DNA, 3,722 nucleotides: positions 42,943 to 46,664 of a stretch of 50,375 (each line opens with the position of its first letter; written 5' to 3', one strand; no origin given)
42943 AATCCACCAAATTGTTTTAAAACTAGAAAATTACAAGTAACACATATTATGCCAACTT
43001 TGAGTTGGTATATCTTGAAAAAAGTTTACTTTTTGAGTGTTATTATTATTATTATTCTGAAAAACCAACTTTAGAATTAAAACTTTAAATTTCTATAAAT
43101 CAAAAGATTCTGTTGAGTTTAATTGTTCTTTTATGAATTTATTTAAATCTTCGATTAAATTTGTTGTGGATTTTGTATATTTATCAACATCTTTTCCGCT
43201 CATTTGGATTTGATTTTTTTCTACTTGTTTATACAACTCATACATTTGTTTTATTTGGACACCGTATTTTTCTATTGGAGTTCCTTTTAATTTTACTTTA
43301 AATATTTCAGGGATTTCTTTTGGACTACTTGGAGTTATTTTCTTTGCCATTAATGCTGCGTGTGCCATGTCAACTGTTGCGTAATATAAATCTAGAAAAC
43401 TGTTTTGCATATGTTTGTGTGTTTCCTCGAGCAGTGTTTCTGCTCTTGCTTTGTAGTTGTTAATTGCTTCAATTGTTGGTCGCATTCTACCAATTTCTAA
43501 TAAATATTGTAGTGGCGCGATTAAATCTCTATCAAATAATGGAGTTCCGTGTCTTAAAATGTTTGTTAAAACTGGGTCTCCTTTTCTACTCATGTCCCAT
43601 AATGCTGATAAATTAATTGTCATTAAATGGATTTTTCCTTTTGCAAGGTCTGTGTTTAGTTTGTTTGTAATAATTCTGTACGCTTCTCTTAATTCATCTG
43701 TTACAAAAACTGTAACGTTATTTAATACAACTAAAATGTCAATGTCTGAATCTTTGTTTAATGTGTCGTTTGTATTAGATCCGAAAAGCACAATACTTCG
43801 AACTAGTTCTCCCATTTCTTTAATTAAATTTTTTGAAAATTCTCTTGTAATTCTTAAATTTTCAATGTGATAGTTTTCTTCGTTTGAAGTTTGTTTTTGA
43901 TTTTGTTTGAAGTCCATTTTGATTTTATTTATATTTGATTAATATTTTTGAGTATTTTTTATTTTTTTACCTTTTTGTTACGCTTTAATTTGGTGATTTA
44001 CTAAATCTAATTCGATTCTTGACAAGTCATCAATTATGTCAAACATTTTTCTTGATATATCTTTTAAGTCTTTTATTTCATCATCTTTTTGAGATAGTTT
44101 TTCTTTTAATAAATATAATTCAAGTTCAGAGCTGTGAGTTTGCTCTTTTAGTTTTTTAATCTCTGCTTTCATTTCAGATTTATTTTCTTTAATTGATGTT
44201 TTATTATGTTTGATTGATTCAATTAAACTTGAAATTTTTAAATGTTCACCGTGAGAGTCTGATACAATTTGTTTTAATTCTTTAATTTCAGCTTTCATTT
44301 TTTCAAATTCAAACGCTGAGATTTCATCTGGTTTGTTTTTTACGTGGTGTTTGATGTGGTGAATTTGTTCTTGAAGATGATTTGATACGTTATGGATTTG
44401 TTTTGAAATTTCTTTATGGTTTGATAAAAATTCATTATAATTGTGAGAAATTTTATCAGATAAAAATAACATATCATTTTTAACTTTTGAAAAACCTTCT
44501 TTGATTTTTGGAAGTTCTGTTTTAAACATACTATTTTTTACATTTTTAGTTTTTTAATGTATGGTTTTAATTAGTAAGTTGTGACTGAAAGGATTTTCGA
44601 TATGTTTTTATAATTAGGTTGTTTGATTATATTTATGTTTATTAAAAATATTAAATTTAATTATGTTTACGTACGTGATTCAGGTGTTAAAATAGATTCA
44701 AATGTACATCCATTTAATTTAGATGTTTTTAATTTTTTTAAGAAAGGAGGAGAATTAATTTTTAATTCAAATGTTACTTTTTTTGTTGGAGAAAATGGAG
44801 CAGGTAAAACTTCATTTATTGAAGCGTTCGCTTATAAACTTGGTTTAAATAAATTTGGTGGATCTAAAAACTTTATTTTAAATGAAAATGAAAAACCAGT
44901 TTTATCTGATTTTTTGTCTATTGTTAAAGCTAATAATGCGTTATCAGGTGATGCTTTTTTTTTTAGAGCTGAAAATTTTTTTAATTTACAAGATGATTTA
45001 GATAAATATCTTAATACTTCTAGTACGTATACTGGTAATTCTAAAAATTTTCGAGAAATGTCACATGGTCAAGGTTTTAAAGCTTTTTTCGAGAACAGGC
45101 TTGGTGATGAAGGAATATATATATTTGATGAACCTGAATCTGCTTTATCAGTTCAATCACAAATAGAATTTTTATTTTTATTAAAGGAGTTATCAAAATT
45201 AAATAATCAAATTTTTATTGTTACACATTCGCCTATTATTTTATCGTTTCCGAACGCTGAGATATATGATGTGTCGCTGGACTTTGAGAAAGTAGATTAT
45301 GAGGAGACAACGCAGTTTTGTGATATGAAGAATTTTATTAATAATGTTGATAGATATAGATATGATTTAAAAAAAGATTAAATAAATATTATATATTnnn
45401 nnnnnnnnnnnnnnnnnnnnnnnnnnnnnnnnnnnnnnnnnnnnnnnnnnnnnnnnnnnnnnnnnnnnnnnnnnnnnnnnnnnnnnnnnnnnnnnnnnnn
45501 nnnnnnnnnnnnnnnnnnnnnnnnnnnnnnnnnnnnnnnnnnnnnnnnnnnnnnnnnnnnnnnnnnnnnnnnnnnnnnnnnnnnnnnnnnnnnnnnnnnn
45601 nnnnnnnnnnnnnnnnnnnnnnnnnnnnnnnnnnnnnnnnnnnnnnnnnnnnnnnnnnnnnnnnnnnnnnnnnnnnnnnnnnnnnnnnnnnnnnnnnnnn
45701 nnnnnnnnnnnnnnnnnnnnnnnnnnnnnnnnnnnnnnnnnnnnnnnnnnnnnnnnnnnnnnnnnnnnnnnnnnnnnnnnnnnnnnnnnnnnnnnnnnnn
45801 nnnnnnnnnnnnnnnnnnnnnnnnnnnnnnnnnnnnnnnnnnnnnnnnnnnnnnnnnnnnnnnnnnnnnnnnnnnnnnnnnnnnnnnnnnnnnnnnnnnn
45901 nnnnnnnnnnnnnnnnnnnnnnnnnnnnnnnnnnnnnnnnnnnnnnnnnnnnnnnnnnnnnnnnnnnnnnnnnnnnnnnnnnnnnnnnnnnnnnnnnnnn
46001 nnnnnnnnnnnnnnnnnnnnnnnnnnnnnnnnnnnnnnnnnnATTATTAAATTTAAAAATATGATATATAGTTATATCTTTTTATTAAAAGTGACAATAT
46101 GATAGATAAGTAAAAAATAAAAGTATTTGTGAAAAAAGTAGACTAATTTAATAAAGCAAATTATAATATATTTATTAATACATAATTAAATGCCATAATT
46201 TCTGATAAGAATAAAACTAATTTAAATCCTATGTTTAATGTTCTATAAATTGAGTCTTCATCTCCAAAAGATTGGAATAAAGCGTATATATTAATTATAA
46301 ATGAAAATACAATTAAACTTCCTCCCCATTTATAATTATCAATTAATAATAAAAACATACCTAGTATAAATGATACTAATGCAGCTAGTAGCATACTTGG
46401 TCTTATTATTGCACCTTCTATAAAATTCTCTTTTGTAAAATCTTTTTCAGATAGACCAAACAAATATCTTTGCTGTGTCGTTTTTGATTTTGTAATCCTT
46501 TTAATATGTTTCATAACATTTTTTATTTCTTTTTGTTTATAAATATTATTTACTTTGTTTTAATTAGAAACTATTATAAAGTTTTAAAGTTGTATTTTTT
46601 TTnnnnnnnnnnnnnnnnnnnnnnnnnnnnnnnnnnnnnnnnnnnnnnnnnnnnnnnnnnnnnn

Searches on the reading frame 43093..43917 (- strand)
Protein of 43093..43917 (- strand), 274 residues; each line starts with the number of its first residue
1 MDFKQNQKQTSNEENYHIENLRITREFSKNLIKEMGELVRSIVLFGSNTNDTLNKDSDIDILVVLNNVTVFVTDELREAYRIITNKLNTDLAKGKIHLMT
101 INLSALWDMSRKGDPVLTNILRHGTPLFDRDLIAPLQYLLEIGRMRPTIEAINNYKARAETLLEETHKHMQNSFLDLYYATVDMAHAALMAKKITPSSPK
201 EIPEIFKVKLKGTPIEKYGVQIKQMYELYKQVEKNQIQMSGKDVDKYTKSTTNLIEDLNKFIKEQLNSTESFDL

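Call 9: search_protein_families(library=pfam, proteins=[window:43093-43917:-], max_evalue=0.001)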
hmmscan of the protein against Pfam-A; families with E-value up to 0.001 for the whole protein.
window:43093-43917:- (274 aa): 3 families
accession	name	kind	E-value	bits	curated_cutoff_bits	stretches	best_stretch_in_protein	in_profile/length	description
PF01909.29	NTP_transf_2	-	1.6e-10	41.7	21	1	31-85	4-60/93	Nucleotidyltransferase domain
PF18765.7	Polbeta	-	2.7e-08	34.3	26.9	1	38-131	12-91/93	Polymerase beta, Nucleotidyltransferase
PF22600.2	MTPAP-like_central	-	0.00059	20.4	27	1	22-89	24-89/139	Poly(A) RNA polymerase, mitochondrial-like, central palm domain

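Call 96: search_protein_families(library=padloc, proteins=[window:43093-43917:-], max_evalue=0.001)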
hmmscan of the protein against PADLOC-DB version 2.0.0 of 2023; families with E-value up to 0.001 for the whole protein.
window:43093-43917:- (274 aa): 7 families
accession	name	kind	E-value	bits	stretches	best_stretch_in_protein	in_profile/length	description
PDLC04903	PDC-S09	-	1.1e-11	42.9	1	22-85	9-71/108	-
PDLC04906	PDC-S09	-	1.5e-06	26.5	1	39-69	24-54/98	-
PDLC04907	PDC-S09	-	3.7e-06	25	1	22-69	12-57/114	-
PDLC04905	PDC-S09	-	1.2e-05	23.6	1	26-69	10-52/101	-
PDLC04902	PDC-S09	-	1.8e-05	23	1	39-68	21-50/97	-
PDLC04904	PDC-S09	-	8.2e-05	20.8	1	24-67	12-53/104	-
PDLC04368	PDC-M05A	-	0.00031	18.6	1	32-89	100-158/201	-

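Call 97: search_protein_families(library=phrogs, proteins=[window:43093-43917:-], max_evalue=0.001)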
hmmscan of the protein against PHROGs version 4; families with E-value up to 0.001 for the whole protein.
window:43093-43917:- (274 aa): 0 families

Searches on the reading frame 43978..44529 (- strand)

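Call 9: search_protein_families(library=pfam, proteins=[window:43978-44529:-], max_evalue=0.001)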
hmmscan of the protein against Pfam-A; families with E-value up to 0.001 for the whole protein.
window:43978-44529:- (183 aa): 1 family
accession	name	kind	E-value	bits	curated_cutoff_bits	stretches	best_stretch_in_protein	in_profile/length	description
PF06009.19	Laminin_II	-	0.00025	21.5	33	0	4-90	24-100/138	Laminin Domain II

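Call 96: search_protein_families(library=padloc, proteins=[window:43978-44529:-], max_evalue=0.001)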
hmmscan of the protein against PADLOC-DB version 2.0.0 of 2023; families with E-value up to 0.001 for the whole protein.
window:43978-44529:- (183 aa): 6 families
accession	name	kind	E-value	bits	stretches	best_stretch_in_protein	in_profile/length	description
PDLC00551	JetC2|JetC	-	0.00013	17.9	1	27-165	851-985/1365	DUF3584 domain; MukB-like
PDLC03859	LmuB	-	0.00032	18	1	24-173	352-494/611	-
PDLC03865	LmuB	-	0.00034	16.9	1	6-171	553-724/1007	-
PDLC00582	JetC3|JetC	-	0.00064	15.6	1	22-169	770-912/1472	DUF3584 domain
PDLC04886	PDC-S06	-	0.00071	16.5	1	3-159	283-443/727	-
PDLC00580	JetC3|JetC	-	0.00085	15.7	0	8-162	235-387/1068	DUF3584 domain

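Call 97: search_protein_families(library=phrogs, proteins=[window:43978-44529:-], max_evalue=0.001)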
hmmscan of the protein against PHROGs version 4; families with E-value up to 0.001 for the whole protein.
window:43978-44529:- (183 aa): 0 families

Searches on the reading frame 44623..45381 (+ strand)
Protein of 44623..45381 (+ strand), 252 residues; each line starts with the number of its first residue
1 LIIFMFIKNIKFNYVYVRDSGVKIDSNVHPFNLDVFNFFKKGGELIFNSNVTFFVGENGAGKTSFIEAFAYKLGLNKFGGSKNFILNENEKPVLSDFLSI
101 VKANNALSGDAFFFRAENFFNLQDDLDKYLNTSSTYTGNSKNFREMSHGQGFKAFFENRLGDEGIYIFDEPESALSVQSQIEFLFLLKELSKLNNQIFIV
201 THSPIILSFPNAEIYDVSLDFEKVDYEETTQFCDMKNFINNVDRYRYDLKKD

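Call 9: search_protein_families(library=pfam, proteins=[window:44623-45381:+], max_evalue=0.001)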
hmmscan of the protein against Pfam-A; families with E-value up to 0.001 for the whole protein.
window:44623-45381:+ (252 aa): 5 families
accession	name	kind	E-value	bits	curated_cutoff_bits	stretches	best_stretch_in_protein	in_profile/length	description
PF13175.12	AAA_15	-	4.6e-12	46.7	32.1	1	158-206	324-373/374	AAA ATPase domain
PF13304.12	AAA_21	-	1.1e-11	45.9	27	1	164-208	260-304/304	AAA domain, putative AbiEii toxin, Type IV TA system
PF02463.25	SMC_N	-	1.3e-09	38.3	40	1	37-78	11-53/220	RecF/RecN/SMC N terminal domain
PF13476.12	AAA_23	-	2.1e-05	25.7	27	1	37-167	8-131/201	AAA domain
PF00005.33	ABC_tran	-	0.00067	20.7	25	0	49-171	11-135/137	ABC transporter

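Call 96: search_protein_families(library=padloc, proteins=[window:44623-45381:+], max_evalue=0.001)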
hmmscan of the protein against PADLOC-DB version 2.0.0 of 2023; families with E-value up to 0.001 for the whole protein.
window:44623-45381:+ (252 aa): 82 families (the best 25 are shown)
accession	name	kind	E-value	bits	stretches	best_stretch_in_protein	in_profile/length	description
PDLC04135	mad3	-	2.9e-17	61.3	2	134-219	251-339/374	mads_3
PDLC02979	AriA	-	1.5e-13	49.3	2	153-207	314-373/373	-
PDLC00091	GajA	-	1.1e-12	45.6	2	167-209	301-344/627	AAA ATPase domain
PDLC02980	AriA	-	1.2e-12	46.4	1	163-207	259-303/304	-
PDLC00067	GajA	-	3.1e-09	33.8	2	49-91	24-67/604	AAA ATPase domain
PDLC04244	PDC-M01A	-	4.4e-09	33.7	1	159-208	343-393/482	-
PDLC02981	AriAB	-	4.5e-09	33.5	1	153-208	321-378/694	-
PDLC00303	PtuA1|PtuA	-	5.9e-09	33.5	1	154-228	228-301/386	AAA ATPase domain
PDLC04164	AriA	-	6.6e-09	33.7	1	163-207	193-236/253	-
PDLC00273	PtuA1|PtuA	-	1e-08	32.6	1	155-208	216-270/375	AAA ATPase domain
PDLC04140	mad8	-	1.5e-08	32.6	1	51-205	29-235/314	mads_8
PDLC00080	GajA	-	2e-08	31.5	1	40-74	21-55/622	AAA ATPase domain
PDLC00271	PtuA1|PtuA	-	3.8e-08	31.3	1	30-73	5-47/421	AAA ATPase domain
PDLC00309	PtuA1|PtuA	-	5.4e-08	30.3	0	164-224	270-330/413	AAA ATPase domain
PDLC02913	ATPase_I-A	-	5.7e-08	30.3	1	36-73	62-98/508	-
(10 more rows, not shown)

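Call 97: search_protein_families(library=phrogs, proteins=[window:44623-45381:+], max_evalue=0.001)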
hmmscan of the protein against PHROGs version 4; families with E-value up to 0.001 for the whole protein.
window:44623-45381:+ (252 aa): 8 families
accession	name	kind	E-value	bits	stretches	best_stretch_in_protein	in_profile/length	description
phrog_7507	-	unknown function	9.4e-14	52.6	2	158-222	403-465/483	-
phrog_4747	-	unknown function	1.8e-10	41.5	1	165-209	336-381/610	-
phrog_3940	-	unknown function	4.9e-09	36.5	1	162-208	253-300/537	-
phrog_77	-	DNA, RNA and nucleotide metabolism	3.7e-07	30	1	167-229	894-957/967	SbcC-like subunit of palindrome specific endonuclease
phrog_9802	-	unknown function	6.3e-07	29.8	0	44-73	20-49/438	-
phrog_293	-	moron, auxiliary metabolic gene and host takeover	3.7e-06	26.2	0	165-203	569-607/1058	ABC transporter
phrog_8323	-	unknown function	1.2e-05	25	0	45-81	67-103/623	-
phrog_8066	-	unknown function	0.00025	21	0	134-207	351-429/522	-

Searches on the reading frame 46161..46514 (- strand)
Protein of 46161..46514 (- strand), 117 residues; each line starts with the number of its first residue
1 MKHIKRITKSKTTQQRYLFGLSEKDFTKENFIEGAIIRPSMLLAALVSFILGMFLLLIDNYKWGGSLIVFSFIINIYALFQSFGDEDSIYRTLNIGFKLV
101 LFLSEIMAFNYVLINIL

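Call 10: search_protein_families(library=pfam, proteins=[window:46161-46514:-], max_evalue=0.001)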
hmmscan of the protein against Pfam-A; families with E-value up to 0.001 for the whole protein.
window:46161-46514:- (117 aa): 0 families

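Call 58: search_protein_families(library=pfam, proteins=[window:46161-46514:-], max_evalue=0.1)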
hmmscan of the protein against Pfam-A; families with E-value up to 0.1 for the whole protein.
window:46161-46514:- (117 aa): 1 family
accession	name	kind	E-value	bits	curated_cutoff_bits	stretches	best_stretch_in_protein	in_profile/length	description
PF10947.13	DUF2628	-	0.015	16.1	23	1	27-100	9-78/93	Protein of unknown function (DUF2628)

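Call 96: search_protein_families(library=padloc, proteins=[window:46161-46514:-], max_evalue=0.001)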
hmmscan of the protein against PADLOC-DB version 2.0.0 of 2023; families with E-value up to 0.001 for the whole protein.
window:46161-46514:- (117 aa): 0 families
